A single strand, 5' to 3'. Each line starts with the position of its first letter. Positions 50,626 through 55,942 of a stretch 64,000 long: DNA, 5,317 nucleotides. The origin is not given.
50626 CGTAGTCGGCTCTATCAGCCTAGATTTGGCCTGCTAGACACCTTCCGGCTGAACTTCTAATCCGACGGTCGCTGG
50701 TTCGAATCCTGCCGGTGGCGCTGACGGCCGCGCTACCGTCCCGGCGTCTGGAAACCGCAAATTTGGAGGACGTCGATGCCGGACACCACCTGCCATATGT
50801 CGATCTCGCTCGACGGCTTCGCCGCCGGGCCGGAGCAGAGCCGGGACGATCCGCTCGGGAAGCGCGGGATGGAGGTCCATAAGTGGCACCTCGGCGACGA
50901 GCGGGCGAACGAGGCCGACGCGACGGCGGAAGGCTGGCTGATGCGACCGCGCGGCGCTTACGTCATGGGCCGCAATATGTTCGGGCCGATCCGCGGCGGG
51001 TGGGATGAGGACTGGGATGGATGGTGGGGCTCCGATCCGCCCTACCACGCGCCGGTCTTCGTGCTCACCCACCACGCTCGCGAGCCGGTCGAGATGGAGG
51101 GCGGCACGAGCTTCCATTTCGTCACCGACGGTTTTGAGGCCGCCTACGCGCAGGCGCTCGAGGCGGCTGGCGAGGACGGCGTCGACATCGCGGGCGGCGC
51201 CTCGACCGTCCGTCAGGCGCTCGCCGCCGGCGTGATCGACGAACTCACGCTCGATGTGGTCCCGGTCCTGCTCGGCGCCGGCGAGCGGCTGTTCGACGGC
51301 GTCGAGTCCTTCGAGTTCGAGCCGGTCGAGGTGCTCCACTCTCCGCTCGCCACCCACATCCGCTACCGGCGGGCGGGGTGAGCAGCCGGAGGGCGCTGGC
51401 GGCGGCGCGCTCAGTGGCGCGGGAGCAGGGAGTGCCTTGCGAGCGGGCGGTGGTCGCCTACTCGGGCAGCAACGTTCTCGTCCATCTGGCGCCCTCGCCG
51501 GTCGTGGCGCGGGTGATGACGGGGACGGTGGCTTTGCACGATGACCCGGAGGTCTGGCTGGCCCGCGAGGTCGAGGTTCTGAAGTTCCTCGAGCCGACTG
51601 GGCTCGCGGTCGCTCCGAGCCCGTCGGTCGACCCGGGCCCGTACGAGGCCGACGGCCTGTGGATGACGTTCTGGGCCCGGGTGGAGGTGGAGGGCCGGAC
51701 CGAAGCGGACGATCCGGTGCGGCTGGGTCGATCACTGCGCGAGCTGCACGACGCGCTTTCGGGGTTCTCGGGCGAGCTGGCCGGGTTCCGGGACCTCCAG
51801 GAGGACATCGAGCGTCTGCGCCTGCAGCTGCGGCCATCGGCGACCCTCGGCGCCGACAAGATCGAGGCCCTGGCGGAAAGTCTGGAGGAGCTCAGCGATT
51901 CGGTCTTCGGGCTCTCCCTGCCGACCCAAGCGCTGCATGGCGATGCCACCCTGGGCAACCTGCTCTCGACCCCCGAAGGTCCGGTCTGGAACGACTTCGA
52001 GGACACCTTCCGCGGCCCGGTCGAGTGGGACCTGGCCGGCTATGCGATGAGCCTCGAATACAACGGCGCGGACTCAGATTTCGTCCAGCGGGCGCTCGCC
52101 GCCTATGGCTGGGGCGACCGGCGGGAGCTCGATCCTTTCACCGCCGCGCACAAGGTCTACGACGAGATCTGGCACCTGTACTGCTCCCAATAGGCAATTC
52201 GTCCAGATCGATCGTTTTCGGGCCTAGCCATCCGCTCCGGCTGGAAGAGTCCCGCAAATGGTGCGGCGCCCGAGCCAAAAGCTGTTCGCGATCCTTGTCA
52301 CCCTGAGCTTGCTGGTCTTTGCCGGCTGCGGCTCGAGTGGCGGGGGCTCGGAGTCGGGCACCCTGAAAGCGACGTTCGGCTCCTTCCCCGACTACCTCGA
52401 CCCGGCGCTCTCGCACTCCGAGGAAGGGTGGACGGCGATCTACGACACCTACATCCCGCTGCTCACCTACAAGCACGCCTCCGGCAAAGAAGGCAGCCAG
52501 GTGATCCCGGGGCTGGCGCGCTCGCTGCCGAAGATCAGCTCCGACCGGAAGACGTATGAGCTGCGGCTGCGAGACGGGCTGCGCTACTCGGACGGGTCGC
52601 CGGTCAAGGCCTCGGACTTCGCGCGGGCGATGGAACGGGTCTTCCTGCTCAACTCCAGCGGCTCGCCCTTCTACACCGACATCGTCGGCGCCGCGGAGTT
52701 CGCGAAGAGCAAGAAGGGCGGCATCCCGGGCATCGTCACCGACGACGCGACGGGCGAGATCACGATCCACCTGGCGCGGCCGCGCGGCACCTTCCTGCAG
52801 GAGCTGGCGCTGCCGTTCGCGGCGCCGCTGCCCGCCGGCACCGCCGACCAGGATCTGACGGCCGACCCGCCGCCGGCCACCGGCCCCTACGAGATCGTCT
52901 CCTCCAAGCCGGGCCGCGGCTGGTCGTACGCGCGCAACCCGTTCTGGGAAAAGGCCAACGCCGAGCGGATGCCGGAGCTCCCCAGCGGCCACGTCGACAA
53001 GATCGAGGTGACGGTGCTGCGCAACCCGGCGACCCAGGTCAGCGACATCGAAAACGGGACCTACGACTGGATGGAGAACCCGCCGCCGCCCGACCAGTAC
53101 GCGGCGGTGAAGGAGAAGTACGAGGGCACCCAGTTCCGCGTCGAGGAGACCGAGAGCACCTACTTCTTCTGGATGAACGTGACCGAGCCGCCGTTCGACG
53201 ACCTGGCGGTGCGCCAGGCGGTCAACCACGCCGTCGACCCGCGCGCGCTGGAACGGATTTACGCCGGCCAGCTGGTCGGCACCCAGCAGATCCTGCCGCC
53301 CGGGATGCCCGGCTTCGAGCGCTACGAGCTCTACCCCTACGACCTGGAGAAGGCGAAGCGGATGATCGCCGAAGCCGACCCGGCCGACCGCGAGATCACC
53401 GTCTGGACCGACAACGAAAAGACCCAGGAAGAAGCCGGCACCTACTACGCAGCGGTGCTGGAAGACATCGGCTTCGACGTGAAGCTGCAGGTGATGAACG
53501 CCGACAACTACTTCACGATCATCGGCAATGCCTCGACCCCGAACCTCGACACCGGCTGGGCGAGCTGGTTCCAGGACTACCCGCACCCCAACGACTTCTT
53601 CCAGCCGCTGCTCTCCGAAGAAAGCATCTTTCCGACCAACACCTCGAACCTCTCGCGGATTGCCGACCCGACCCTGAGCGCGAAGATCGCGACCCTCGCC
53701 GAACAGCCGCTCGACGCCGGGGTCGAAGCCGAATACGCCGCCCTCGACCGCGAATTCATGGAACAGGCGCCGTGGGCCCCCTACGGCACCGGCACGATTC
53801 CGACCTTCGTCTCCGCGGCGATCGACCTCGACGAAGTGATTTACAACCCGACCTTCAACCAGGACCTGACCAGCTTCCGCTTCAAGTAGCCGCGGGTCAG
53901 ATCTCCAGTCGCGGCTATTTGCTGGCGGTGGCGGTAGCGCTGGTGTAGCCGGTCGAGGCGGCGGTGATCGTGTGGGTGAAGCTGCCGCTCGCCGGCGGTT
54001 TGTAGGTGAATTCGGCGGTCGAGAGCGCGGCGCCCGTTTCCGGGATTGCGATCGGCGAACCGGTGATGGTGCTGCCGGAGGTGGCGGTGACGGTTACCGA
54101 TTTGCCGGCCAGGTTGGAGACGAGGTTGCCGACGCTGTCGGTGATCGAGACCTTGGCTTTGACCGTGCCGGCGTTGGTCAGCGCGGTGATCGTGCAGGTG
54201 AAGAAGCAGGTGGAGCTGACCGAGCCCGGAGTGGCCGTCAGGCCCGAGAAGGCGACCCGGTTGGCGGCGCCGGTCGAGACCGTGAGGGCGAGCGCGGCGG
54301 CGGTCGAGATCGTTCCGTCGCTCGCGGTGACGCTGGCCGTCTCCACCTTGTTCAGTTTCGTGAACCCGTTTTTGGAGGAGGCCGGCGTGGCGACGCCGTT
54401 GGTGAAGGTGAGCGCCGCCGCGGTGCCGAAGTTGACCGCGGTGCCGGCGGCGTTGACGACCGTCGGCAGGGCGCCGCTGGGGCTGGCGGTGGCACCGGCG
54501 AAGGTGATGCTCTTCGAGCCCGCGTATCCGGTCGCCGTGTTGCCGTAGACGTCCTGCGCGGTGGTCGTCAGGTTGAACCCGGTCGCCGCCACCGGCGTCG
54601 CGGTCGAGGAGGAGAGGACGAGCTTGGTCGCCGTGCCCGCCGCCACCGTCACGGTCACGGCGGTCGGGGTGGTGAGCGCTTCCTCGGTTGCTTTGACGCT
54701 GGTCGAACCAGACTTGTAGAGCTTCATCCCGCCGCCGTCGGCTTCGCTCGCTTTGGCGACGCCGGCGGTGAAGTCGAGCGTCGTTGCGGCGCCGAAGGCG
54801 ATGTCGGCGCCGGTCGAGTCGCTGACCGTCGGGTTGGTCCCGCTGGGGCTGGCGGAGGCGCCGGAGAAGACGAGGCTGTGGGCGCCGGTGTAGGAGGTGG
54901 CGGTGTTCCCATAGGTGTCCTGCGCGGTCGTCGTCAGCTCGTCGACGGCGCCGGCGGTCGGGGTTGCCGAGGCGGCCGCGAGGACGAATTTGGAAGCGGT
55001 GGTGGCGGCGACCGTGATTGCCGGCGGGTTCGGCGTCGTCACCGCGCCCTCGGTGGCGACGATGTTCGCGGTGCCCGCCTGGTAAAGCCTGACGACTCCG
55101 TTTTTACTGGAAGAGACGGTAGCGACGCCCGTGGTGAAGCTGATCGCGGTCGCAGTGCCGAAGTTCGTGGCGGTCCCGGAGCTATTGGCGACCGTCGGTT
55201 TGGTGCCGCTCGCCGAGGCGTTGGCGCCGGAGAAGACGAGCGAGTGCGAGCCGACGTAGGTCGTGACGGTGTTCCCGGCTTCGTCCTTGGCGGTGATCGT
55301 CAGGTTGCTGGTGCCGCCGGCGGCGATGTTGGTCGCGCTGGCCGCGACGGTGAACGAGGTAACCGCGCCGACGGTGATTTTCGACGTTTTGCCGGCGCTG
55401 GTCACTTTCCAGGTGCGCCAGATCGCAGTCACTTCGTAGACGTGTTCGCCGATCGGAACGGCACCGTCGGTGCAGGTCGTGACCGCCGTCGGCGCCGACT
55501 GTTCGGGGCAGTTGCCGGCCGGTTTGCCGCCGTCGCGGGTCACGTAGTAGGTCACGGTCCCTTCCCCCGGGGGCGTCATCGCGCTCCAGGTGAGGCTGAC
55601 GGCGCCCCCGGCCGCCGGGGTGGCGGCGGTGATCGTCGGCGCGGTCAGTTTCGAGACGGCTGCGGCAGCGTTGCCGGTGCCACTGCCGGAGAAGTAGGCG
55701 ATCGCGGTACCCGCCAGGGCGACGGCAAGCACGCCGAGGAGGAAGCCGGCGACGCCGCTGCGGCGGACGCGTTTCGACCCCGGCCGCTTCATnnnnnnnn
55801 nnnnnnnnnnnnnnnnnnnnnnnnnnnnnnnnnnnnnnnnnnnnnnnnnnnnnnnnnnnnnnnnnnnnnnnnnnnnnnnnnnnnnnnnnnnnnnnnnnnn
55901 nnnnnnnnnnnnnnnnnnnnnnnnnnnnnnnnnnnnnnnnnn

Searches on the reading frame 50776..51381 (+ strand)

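Call 73: search_protein_families(library=pfam, proteins=[window:50776-51381:+], max_evalue=0.0001)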
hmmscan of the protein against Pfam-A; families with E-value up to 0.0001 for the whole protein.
window:50776-51381:+ (201 aa): 1 family
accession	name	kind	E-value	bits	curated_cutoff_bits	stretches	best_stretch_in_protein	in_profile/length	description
PF01872.23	RibD_C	-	2.9e-16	60.3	24.1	1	5-178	4-178/197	RibD C-terminal domain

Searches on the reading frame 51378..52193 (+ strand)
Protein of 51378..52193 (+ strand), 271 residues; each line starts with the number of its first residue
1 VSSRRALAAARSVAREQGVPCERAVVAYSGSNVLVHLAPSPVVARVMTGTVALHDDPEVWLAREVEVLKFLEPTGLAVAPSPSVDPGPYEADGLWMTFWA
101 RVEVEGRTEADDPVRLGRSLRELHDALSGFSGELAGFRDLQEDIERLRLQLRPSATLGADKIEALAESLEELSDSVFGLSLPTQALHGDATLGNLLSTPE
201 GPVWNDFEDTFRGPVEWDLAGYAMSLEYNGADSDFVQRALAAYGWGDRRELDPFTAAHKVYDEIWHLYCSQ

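Call 73: search_protein_families(library=pfam, proteins=[window:51378-52193:+], max_evalue=0.0001)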
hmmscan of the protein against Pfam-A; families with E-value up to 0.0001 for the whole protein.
window:51378-52193:+ (271 aa): 1 family
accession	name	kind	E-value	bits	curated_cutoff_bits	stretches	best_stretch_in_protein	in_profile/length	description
PF01636.29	APH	-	9e-15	55.5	23.2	1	31-254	12-239/239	Phosphotransferase enzyme family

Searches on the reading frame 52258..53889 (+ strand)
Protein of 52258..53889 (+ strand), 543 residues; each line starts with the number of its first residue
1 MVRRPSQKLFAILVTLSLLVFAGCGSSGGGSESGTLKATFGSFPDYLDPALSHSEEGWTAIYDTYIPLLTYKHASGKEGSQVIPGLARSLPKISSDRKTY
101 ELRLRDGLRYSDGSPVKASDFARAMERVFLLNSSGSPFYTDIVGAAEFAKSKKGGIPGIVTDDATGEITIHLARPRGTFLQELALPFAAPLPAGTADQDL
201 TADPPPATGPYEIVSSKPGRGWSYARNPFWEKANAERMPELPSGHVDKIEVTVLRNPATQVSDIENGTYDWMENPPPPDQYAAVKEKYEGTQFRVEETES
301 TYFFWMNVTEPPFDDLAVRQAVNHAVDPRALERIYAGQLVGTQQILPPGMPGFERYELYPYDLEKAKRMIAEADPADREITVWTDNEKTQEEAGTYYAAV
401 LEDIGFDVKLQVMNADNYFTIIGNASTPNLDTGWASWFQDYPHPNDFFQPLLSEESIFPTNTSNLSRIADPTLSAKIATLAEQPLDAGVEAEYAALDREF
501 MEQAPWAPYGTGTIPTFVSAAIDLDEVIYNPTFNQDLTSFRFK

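Call 73: search_protein_families(library=pfam, proteins=[window:52258-53889:+], max_evalue=0.0001)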
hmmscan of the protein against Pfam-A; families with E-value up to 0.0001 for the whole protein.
window:52258-53889:+ (543 aa): 1 family
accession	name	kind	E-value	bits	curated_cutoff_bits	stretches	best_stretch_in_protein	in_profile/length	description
PF00496.27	SBP_bac_5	-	2.8e-64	218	32.4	1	81-454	1-363/368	Bacterial extracellular solute-binding proteins, family 5 Middle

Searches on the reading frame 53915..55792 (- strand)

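Call 14: search_protein_families(library=pfam, proteins=[window:53915-55792:-], max_evalue=0.01)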
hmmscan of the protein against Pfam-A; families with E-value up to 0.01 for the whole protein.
window:53915-55792:- (625 aa): 0 families

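Call 90: search_protein_families(library=ncbifam, proteins=[window:53915-55792:-], max_evalue=0.01)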
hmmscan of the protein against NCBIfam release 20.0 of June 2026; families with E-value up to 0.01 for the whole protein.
window:53915-55792:- (625 aa): 1 family
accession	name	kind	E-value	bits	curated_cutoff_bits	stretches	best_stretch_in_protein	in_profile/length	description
NF033510.3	Ca_tandemer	repeat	0.0071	16.7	50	1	129-175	47-95/96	Ca2+-stabilized repeat-containing adhesin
